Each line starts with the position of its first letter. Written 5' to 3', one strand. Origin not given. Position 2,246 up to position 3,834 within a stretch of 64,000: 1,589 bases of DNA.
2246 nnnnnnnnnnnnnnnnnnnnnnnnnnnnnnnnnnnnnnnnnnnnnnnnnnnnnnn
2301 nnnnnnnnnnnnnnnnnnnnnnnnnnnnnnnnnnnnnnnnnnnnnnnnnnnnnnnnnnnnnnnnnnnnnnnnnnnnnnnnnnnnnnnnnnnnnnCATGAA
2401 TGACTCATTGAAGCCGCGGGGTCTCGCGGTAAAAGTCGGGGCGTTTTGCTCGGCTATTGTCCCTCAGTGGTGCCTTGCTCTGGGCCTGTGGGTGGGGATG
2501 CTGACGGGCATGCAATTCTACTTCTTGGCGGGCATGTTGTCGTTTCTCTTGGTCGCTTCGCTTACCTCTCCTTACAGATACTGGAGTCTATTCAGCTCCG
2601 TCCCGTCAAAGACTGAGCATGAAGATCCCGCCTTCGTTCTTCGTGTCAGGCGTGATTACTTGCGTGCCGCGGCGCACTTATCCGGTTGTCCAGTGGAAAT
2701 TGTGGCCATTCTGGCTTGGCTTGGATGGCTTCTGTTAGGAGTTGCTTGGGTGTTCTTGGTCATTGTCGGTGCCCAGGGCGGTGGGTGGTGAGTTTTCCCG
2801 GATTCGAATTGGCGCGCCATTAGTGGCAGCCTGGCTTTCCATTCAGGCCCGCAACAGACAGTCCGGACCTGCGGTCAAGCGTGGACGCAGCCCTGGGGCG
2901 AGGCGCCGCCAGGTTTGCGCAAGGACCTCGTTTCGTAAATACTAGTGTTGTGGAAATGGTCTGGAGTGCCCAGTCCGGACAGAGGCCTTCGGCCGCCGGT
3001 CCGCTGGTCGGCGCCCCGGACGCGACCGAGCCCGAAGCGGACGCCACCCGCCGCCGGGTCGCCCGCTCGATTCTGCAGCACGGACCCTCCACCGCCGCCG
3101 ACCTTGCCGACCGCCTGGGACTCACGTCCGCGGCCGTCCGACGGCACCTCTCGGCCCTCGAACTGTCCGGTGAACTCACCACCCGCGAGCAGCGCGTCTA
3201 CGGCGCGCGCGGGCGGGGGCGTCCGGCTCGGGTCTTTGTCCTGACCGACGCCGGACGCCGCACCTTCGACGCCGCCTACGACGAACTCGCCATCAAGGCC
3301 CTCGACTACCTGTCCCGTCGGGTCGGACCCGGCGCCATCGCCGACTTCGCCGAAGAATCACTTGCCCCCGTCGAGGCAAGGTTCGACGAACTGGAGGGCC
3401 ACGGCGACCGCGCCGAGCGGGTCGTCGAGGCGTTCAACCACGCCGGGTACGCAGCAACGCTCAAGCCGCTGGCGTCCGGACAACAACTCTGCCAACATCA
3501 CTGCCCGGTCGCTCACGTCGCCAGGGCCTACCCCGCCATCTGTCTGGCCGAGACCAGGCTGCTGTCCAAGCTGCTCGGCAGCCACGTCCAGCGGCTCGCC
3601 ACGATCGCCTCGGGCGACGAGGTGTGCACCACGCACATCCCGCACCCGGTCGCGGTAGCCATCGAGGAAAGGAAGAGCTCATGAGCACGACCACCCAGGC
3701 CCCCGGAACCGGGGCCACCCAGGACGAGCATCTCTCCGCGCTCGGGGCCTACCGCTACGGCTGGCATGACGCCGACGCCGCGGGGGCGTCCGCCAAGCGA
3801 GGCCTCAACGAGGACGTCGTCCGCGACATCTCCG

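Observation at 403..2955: Lower-GC island carrying an orphan RHS-CT toxin / immunity module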

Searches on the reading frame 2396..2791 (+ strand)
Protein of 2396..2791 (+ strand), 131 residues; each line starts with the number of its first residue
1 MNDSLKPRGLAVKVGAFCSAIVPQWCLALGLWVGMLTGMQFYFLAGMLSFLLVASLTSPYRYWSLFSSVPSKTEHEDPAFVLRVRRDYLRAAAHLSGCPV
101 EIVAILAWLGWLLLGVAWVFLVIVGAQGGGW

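Call 3: search_protein_families(library=pfam, proteins=[window:2396-2791:+], max_evalue=1)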
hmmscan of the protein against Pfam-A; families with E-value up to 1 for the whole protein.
window:2396-2791:+ (131 aa): 1 family
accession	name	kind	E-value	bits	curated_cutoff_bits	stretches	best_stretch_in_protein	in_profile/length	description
PF11239.13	DUF3040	-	0.24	12.1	24.7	1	74-124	19-70/84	Protein of unknown function (DUF3040)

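Call 9: search_protein_families(library=ncbifam, proteins=[window:2396-2791:+], max_evalue=1)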
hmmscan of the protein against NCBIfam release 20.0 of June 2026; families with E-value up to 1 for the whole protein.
window:2396-2791:+ (131 aa): 1 family
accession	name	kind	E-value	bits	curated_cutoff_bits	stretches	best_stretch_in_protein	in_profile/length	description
NF058603.1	SCO2097_fam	equivalog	0.42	11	110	1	73-127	18-70/129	SCO2097 family morphological protein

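Call 10: search_protein_families(library=padloc, proteins=[window:2396-2791:+], max_evalue=1)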
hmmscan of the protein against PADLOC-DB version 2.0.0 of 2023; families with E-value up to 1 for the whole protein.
window:2396-2791:+ (131 aa): 0 families

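Call 13: find_encoding_contigs(protein=window:2396-2791:+, flank=10000, max_places=10)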
Protein window:2396-2791:+ (131 aa): no gene with exactly this product is on record in the collection.

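Call 17: find_homologous_proteins(query=window:2396-2791:+, max_evalue=0.01)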
Query window:2396-2791:+: 33 candidates shared short words with the query, none scored E <= 0.01.

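Call 46: find_related_loci(query=window:2396-2788:+, collection=metagenome_contigs, flank=10000)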
Query window:2396-2788:+ (131 aa) in metagenome_contigs; peptide patterns used: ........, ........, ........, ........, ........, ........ (x = any residue, [..] = any of these).
346 stretches matched a pattern, but none encodes a relative of the query by tblastn (E <= 1e-3).

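Call 70: search_dna_similar(query=window:2396-2788:+, collection=plasmids, mode=protein, max_evalue=0.01, max_rows=10)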
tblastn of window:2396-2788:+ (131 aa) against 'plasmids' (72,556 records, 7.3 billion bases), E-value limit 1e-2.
No match.
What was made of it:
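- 2396..2791 (+): Candidate immunity gene: a 131-aa polytopic membrane protein. It appears translationally coupled (ATG 1 nt after the toxin stop, with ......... upstream). It is not annotated in GenBank. No homologues were found (calls 13, 17, 46, 70).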

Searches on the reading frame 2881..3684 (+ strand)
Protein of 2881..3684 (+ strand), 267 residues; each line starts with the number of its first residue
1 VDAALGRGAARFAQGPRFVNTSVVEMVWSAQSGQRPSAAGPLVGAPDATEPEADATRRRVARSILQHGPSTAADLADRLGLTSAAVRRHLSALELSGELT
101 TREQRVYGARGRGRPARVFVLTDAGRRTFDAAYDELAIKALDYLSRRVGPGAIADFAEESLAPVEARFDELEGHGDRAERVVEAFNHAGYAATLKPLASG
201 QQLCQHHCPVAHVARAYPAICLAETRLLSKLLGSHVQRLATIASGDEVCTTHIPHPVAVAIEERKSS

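Call 3: search_protein_families(library=pfam, proteins=[window:2881-3684:+], max_evalue=1)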
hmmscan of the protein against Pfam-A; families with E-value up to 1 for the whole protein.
window:2881-3684:+ (267 aa): 22 families
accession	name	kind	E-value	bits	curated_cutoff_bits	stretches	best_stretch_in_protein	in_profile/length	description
PF12840.13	HTH_20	-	8.4e-08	32.5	27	1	53-97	2-46/51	Helix-turn-helix domain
PF13412.12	HTH_24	-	8e-07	29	21.9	1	54-97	2-45/48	Winged helix-turn-helix DNA-binding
PF17782.7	DprA_WH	-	1.4e-06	28.7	22.9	1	45-100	2-56/61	DprA winged helix domain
PF08279.18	HTH_11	-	9.4e-06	25.9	25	1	65-113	9-53/55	HTH domain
PF01022.26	HTH_5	-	1.4e-05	25.3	22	1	56-94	3-40/47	Bacterial regulatory protein, arsR family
PF06224.18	AlkZ-like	-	3.2e-05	24.2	25.9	1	45-123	161-230/329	DNA glycosylase AlkZ-like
PF09339.16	HTH_IclR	-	0.00022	21.4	22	1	68-94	17-43/52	IclR helix-turn-helix domain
PF12802.13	MarR_2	-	0.00058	20.4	27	1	60-103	10-54/61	MarR family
PF01047.28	MarR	-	0.0016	18.7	24.6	1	62-97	10-45/59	MarR family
PF25213.1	HVO_A0261_N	-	0.0023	18.2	35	1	56-113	11-67/86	HVO_A0261 N-terminal domain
PF13814.12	Replic_Relax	-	0.003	18.1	25.3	1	62-135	2-76/191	Replication-relaxation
PF21476.4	PF0610-like_N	-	0.0041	17.8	33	1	56-96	2-41/50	PF0610-like, N-terminal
PF08221.17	HTH_9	-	0.0055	17.2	23.4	1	58-93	16-51/62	RNA polymerase III subunit RPC82 helix-turn-helix domain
PF01726.22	LexA_DNA_bind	-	0.0058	16.8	23.7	1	66-100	23-57/65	LexA DNA binding domain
PF13601.12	HTH_34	-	0.011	16.3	27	1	71-136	16-76/80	Winged helix DNA-binding domain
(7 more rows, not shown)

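Call 30: find_related_loci(query=window:2956-3681:+, collection=genome_contigs, flank=10000)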
Query window:2956-3681:+ (242 aa) in genome_contigs; peptide patterns used: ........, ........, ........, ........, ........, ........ (x = any residue, [..] = any of these).
412 stretches matched a pattern; 133 encode a relative of the query (tblastn E <= 1e-3); the best 80 are kept; 80 distinct loci.
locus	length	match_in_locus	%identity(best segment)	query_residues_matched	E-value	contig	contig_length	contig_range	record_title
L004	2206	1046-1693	64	25-238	4e-83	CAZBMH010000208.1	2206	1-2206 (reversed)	MAG TPA_asm: uncultured Micropruina sp. isolate SRP342105_co3_91 genome assembly, contig: NODE_95394_length_2206_cov_16.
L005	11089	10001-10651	58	14-232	4e-77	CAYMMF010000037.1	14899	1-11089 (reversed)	MAG TPA_asm: uncultured Propionibacteriaceae bacterium isolate SRP294416_co3_554 genome assembly, contig: NODE_7068_leng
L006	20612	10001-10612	60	30-230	4e-70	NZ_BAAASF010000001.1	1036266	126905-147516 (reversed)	Streptomyces lavendulocolor strain JCM 4390 sequence01, whole genome shotgun sequence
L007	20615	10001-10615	60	30-230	1e-69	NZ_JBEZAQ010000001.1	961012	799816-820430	Streptomyces sp. NPDC045431 NPDC045431_28_F3.ctg-0001, whole genome shotgun sequence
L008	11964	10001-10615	59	31-232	9e-70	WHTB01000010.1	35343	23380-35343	MAG: Propionibacteriales bacterium isolate Dino_bin23 k141_413203_length_35343_cov_39.3927, whole genome shotgun sequenc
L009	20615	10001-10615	60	30-230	3e-69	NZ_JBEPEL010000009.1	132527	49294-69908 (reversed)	Streptomyces sp. NPDC000229 NPDC000229_6_D1.ctg-0009, whole genome shotgun sequence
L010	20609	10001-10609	59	30-229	2e-68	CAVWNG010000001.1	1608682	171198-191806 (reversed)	MAG: uncultured Actinomycetota bacterium isolate MFD01275.bin.2.65 genome assembly, contig: contig_10288, whole genome s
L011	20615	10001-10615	60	30-230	1e-68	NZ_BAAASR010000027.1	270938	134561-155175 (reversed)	Streptomyces gobitricini strain JCM 5062 sequence27, whole genome shotgun sequence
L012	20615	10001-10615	59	30-230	5e-68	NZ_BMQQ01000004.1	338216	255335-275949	Streptomyces purpureus strain JCM 3172 sequence04, whole genome shotgun sequence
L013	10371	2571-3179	56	31-232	7e-68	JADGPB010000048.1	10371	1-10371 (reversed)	MAG: Propionibacteriales bacterium isolate Chersky.17_13 contig-100_2301, whole genome shotgun sequence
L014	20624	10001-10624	59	30-230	1e-66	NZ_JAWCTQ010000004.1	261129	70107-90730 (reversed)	Streptomyces tamarix strain TRM76323 4, whole genome shotgun sequence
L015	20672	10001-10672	55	8-230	1e-66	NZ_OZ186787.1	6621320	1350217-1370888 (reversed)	Streptomyces sp. SudanB25_2051 chromosome c1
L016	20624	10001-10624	58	30-229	2e-66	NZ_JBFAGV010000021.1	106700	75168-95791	Streptomyces sp. NPDC050856 NPDC050856_64_H11.ctg-0021, whole genome shotgun sequence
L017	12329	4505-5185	57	18-232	3e-66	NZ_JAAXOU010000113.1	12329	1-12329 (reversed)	Streptomyces somaliensis DSM 40738 W9438_113, whole genome shotgun sequence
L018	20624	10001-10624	58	30-230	1e-65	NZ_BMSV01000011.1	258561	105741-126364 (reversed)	Streptomyces roseolilacinus strain JCM 4335 sequence11, whole genome shotgun sequence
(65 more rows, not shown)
